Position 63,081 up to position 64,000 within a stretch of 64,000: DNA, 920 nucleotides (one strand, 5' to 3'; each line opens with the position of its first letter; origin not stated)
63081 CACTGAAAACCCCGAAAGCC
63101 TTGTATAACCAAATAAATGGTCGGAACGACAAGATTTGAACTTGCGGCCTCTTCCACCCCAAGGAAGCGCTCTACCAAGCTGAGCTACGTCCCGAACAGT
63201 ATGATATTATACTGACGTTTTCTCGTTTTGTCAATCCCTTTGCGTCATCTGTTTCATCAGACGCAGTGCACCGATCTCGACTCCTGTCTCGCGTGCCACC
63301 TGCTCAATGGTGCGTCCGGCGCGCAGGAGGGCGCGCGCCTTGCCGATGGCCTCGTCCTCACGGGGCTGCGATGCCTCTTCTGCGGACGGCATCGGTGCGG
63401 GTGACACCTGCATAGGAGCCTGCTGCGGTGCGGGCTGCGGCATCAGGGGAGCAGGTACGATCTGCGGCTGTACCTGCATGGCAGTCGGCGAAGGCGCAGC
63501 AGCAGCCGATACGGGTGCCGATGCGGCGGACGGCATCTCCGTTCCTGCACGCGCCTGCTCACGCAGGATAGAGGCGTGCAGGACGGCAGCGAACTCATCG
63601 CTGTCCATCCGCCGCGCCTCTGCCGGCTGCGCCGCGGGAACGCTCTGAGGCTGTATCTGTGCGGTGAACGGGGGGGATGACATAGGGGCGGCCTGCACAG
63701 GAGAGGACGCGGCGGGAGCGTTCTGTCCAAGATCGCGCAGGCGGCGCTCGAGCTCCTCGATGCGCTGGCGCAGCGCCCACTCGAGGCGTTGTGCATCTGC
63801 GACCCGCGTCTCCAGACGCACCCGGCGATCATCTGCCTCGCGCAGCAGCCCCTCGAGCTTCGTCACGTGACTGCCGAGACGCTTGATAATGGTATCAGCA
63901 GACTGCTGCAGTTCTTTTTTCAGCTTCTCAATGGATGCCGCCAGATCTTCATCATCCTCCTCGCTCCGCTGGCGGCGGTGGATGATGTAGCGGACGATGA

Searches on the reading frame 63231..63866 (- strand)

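Call 9: search_protein_families(library=pfam, proteins=[window:63231-63866:-], max_evalue=10)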
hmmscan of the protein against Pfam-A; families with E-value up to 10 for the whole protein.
window:63231-63866:- (211 aa): 4 families
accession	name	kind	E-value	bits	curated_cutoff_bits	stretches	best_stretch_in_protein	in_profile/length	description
PF10975.14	DUF2802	-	0.029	15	33.5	1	169-196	28-55/68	Protein of unknown function (DUF2802)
PF02796.21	HTH_7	-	0.056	14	23.8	1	174-196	11-33/45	Helix-turn-helix domain of resolvase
PF05384.16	DegS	-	0.19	11.6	27.6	1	10-52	81-123/159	Sensor protein DegS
PF04508.17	Pox_A_type_inc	-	0.41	11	21.4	1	31-44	5-18/23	Viral A-type inclusion protein repeat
